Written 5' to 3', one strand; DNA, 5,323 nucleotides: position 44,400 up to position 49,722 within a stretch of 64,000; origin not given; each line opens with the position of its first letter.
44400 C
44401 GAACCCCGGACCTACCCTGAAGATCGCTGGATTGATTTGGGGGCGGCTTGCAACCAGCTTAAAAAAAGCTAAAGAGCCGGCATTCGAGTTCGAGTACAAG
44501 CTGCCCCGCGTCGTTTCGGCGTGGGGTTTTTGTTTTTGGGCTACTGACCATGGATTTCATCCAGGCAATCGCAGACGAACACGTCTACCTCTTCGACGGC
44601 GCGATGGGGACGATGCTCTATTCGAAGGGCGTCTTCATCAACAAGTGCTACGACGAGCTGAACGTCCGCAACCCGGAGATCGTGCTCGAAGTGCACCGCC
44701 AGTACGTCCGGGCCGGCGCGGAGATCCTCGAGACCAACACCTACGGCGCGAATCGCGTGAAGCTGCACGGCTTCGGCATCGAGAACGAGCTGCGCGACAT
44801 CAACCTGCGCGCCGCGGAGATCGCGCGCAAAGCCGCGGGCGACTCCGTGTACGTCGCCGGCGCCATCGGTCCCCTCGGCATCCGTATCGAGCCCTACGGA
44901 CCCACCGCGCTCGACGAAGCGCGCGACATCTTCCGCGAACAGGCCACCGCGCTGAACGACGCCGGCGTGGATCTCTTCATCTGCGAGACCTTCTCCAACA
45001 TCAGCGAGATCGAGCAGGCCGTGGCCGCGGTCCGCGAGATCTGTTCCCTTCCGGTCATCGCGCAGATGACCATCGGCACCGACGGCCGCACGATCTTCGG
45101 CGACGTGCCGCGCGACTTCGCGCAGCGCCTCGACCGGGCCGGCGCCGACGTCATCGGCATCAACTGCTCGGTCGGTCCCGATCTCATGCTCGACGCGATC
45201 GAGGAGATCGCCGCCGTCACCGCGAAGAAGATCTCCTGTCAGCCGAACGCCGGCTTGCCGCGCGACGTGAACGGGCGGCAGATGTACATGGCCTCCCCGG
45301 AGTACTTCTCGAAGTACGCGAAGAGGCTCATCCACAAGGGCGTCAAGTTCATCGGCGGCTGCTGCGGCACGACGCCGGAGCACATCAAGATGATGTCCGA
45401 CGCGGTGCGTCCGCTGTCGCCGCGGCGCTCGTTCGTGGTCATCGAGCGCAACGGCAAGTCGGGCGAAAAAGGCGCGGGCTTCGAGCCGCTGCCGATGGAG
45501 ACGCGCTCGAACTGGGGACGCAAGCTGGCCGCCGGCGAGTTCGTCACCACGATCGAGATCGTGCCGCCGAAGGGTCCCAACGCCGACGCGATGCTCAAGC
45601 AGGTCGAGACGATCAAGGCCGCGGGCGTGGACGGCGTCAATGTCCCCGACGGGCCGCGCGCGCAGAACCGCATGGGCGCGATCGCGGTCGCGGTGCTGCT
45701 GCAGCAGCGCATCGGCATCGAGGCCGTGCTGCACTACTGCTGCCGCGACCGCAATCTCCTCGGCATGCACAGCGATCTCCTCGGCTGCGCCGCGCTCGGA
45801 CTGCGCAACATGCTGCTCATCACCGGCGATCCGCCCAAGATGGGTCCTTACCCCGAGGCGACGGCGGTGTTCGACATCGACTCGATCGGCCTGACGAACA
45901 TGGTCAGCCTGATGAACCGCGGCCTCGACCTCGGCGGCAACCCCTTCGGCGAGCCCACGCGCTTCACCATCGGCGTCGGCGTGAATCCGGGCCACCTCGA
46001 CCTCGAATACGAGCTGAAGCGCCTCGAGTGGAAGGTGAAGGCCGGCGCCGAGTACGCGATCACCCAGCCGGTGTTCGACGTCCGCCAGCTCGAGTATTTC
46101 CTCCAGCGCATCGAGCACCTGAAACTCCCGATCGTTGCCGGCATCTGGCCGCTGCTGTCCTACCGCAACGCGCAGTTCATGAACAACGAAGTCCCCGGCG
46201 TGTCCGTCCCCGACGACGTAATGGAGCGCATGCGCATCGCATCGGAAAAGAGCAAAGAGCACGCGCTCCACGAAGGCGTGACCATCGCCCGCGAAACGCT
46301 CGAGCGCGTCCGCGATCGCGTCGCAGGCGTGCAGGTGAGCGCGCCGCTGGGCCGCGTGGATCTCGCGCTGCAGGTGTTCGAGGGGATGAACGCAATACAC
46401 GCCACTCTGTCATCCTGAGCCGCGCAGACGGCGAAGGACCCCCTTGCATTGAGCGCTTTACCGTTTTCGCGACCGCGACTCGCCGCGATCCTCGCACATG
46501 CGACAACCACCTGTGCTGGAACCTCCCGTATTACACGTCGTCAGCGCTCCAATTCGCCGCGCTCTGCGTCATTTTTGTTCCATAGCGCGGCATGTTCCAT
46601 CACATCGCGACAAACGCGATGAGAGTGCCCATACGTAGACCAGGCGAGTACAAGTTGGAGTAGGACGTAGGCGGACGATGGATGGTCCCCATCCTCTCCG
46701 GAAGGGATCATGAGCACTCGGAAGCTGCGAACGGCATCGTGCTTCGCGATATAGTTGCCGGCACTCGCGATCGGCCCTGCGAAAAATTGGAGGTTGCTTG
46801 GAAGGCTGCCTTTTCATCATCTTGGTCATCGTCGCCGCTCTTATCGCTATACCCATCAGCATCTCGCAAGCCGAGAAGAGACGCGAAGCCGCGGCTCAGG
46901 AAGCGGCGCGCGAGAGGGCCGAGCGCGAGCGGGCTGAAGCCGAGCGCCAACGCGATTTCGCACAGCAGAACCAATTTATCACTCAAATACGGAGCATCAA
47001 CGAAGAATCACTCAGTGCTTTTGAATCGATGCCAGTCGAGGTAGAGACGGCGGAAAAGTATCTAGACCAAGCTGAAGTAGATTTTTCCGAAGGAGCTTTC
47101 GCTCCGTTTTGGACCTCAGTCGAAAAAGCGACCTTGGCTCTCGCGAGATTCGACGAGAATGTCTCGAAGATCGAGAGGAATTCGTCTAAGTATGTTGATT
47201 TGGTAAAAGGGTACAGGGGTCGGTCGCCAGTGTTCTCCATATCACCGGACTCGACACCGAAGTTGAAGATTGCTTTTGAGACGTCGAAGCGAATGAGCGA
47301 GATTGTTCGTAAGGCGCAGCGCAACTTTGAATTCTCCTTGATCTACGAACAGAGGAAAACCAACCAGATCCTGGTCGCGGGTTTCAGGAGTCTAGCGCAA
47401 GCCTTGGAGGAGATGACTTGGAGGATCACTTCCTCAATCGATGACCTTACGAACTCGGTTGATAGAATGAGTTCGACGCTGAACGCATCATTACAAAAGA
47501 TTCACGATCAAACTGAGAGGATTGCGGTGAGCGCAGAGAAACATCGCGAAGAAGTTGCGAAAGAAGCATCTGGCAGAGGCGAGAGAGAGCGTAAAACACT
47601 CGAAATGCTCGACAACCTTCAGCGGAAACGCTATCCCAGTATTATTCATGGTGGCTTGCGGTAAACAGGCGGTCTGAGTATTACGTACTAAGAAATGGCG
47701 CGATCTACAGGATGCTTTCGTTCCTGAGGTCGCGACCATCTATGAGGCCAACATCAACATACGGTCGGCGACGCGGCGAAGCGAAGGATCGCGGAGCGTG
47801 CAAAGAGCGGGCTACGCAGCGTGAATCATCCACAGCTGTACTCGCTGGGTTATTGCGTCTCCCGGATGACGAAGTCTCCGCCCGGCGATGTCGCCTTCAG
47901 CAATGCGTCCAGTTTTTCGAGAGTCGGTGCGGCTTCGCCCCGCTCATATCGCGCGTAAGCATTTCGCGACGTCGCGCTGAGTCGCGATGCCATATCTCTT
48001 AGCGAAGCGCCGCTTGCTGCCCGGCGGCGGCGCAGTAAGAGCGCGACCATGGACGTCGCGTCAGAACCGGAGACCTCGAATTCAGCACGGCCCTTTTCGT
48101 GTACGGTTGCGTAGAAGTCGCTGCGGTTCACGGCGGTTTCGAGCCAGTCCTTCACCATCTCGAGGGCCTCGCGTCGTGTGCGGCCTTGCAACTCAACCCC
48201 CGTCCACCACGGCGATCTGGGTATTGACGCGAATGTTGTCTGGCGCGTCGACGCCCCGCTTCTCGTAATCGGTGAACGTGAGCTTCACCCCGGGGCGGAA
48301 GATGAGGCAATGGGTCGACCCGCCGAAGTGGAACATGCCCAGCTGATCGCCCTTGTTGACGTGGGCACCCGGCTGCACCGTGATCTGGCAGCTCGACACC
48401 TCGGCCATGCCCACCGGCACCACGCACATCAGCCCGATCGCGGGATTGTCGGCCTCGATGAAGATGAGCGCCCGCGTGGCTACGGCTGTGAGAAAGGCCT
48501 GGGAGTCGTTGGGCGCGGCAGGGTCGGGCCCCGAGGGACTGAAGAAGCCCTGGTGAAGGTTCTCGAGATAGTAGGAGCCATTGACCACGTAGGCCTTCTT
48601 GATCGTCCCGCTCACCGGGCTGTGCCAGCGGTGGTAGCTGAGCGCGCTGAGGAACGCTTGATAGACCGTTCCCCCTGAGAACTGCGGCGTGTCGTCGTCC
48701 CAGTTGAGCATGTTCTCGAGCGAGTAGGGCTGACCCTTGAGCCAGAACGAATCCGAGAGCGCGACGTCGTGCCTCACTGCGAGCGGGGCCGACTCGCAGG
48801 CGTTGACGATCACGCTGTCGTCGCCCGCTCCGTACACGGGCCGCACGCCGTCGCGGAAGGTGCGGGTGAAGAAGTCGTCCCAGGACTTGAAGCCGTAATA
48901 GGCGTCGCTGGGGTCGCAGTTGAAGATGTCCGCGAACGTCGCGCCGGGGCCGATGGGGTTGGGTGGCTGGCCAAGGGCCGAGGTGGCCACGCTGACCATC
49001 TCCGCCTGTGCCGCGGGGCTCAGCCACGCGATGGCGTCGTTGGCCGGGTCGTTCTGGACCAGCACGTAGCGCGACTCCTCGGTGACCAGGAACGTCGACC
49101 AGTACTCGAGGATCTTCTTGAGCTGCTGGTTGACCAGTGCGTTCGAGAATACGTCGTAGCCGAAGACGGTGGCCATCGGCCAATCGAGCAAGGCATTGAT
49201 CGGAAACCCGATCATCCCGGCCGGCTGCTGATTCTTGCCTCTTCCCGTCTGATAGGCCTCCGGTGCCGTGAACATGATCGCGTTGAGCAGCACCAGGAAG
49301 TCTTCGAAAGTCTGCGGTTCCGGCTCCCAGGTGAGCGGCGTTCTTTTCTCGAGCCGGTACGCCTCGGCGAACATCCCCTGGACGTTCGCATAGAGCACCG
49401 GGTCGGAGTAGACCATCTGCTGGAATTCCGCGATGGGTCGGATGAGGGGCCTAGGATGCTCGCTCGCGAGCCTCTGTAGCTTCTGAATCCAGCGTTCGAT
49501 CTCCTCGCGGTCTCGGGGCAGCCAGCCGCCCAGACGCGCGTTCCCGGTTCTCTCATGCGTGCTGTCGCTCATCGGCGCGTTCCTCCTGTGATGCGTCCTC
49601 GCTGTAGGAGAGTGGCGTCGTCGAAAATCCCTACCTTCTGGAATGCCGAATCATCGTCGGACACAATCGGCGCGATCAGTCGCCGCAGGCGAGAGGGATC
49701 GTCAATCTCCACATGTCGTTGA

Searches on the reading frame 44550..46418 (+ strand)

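Call 12: search_protein_families(library=pfam, proteins=[window:44550-46418:+], max_evalue=0.001)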
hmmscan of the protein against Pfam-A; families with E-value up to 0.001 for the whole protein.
window:44550-46418:+ (622 aa): 2 families
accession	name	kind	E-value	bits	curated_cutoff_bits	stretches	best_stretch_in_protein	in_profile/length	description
PF02574.22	S-methyl_trans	-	1.9e-73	248.3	22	1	14-286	2-283/283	Homocysteine S-methyltransferase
PF02219.23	MTHFR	-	1.6e-34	120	24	1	325-589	5-262/287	Methylenetetrahydrofolate reductase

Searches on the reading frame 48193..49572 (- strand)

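Call 93: search_protein_families(library=pfam, proteins=[window:48193-49572:-], max_evalue=0.00001)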
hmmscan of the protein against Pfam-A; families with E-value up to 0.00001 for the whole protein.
window:48193-49572:- (459 aa): 2 families
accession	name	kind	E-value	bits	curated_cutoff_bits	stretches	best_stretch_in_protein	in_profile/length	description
PF02666.20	PS_Dcarbxylase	-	2.4e-37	129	22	1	232-432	2-183/198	Phosphatidylserine decarboxylase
PF12588.13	PSDC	-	6.1e-34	117.5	23.4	1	46-192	3-138/138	Phophatidylserine decarboxylase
